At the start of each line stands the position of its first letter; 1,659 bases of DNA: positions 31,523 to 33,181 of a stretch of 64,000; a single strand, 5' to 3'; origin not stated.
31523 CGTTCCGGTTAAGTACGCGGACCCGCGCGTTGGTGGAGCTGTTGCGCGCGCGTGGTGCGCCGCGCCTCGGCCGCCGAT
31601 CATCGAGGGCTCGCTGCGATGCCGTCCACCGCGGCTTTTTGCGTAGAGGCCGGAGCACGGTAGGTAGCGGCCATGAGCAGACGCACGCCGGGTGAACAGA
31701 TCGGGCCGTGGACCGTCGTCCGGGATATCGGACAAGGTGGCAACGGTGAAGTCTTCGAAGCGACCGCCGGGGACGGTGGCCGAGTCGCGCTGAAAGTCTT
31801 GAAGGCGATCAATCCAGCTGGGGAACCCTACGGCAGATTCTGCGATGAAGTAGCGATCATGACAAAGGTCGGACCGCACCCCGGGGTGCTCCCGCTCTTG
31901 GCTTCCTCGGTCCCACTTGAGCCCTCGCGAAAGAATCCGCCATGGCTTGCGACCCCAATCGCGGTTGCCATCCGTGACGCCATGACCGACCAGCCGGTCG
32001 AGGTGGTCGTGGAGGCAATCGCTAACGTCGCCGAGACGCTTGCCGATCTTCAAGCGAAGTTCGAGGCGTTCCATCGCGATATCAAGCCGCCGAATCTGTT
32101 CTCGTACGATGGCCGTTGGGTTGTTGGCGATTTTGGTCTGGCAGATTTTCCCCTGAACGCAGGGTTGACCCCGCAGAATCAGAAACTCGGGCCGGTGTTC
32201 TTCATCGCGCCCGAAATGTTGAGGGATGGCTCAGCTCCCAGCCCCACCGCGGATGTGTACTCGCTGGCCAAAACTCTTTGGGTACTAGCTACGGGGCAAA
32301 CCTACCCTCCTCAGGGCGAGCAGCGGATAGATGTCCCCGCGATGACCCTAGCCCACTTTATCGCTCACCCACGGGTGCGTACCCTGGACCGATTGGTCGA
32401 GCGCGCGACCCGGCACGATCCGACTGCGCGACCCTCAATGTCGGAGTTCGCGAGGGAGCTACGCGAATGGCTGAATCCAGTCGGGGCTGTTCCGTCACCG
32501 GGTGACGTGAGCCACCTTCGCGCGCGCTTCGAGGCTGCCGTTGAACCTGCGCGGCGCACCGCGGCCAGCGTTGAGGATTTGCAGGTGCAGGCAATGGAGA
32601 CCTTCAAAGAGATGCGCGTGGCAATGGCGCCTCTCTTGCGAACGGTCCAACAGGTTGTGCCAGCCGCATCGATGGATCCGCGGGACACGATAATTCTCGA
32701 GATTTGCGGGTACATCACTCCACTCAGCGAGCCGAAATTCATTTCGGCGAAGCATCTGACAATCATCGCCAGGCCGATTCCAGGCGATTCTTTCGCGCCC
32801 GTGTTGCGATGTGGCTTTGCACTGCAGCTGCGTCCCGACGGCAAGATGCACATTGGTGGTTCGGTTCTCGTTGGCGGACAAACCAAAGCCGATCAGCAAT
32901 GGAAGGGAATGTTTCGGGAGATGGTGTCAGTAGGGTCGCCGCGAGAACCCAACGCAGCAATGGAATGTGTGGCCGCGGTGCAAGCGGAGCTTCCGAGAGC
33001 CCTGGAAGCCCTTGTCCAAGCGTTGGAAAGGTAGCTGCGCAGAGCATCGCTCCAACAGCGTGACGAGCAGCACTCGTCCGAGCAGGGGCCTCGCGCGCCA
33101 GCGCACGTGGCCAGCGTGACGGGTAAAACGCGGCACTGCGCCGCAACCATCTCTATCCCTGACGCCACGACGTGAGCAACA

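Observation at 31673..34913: Island-encoded Hanks kinase with an unknown C-terminal domain, convergent with a TerB-like/bacterial-PH protein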

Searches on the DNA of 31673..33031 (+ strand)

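Call 98: search_dna_similar(query=L187:3977-5413:+, collection=ecoli_genomes, mode=distant, max_evalue=0.00001, max_rows=8)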
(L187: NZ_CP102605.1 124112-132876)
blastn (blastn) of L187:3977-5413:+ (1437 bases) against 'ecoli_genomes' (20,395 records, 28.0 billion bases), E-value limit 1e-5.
Records with a match: 6; places in all: 6; records where one place covers at least 80% of the query: 3.
Genomes with a match: 6 of 5426; with a place that covers at least 80% of the query: 3. Places per genome that has any: lowest 1, median 1, highest 1. On chromosomes: 6 places; on plasmids: 0.
Best place of each record, by identity: 60-80% 6.
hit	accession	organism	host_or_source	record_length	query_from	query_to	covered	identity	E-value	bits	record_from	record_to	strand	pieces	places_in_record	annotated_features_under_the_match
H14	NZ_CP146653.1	Escherichia coli strain MS 119-7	Homo sapiens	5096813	18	1325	91%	67.3%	4e-103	385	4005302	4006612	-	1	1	protein kinase domain-containing protein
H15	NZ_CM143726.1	Escherichia coli strain CFIAFB20190172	food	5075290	18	1325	91%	67.3%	4e-103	385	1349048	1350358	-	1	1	protein kinase domain-containing protein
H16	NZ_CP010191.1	Escherichia coli strain M8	mouse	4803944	18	1325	91%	67.2%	2e-101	380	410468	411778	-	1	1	protein kinase domain-containing protein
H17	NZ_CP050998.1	Escherichia coli O39:NM str. F8704-2 strain F8704-2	missing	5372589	382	557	12%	70.8%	6e-12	82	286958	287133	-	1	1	serine/threonine protein kinase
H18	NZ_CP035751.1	Escherichia coli E110019 strain E110019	-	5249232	382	557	12%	70.8%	6e-12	82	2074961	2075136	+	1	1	serine/threonine protein kinase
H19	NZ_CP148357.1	Escherichia coli strain Z1323HEC0393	Homo sapiens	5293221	382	557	12%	70.8%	6e-12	82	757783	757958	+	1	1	protein kinase domain-containing protein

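Call 99: get_annotated_region(hit=H14, flank=5000)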
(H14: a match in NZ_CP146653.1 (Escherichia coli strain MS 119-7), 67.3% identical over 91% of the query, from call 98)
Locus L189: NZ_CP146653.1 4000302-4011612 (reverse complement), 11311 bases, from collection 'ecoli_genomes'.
description: Escherichia coli strain MS 119-7 chromosome, complete genome
organism: Escherichia coli strain MS 119-7 (NCBI taxid 562)
replicon: chromosome; assembly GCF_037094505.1
host: Homo sapiens; source: Rectum; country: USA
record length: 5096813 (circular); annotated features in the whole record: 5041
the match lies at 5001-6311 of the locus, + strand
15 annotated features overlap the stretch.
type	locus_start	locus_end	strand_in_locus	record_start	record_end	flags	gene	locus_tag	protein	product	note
CDS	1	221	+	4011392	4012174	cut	-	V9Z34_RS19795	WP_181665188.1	tail fiber protein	-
CDS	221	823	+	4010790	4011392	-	-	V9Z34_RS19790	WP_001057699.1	tail fiber assembly protein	-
CDS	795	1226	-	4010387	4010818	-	-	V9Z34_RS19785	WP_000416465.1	tail fiber assembly protein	-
CDS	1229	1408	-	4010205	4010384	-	-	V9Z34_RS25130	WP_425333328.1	gp53-like domain-containing protein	-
CDS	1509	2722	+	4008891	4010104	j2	-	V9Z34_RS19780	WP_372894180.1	IS3 family transposase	programmed frameshift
sequence_feature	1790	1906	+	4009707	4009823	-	-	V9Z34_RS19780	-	-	AL1L pseudoknot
CDS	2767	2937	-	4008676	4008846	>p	-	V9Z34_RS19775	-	hypothetical protein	incomplete; partial in the middle of a contig; missing C-terminus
CDS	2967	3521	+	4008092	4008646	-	pinE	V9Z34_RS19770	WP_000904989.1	site-specific DNA recombinase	-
CDS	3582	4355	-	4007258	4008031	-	-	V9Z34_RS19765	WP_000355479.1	LEM-3-like GIY-YIG domain-containing protein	-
CDS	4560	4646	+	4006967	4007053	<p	-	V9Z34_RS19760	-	capsid protein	incomplete; partial in the middle of a contig; missing C-terminus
CDS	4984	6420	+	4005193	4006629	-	-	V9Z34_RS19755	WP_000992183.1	protein kinase domain-containing protein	-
CDS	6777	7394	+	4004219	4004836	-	-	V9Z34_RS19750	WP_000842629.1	hypothetical protein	-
CDS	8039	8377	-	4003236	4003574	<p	-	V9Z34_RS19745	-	LysR substrate-binding domain-containing protein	incomplete; partial in the middle of a contig; missing N-terminus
CDS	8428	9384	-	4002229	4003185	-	paoD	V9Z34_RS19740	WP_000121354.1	molybdenum cofactor insertion chaperone PaoD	-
CDS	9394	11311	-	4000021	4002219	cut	paoC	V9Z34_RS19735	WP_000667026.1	aldehyde oxidoreductase molybdenum-binding subunit PaoC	-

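Call 100: get_annotated_region(hit=H17, flank=4000)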
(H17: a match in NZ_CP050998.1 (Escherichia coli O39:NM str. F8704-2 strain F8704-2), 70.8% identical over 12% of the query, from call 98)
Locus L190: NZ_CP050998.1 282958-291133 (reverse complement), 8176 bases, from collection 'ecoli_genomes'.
description: Escherichia coli O39:NM str. F8704-2 chromosome, complete genome
organism: Escherichia coli O39:NM str. F8704-2 strain F8704-2 (NCBI taxid 1446739)
replicon: chromosome; assembly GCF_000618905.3
host: missing; source: missing; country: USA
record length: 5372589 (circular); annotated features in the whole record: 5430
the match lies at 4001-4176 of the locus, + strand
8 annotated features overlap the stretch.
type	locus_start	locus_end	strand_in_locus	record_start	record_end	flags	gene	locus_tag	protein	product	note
CDS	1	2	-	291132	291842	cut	-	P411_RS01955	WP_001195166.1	fimbria/pilus periplasmic chaperone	-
CDS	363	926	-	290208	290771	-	fimA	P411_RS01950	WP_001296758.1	type 1 fimbrial major subunit FimA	-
CDS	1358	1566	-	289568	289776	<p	-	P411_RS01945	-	helix-turn-helix domain-containing protein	frameshifted; incomplete; partial in the middle of a contig; missing N-terminus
CDS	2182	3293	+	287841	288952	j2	-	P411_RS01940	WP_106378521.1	IS3 family transposase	programmed frameshift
CDS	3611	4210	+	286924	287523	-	-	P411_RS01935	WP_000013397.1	serine/threonine protein kinase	-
CDS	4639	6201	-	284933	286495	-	-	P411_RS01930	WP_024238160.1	ATP-binding protein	-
CDS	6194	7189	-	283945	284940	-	-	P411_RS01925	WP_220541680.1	hypothetical protein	-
CDS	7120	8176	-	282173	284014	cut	-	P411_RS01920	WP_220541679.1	restriction endonuclease subunit S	-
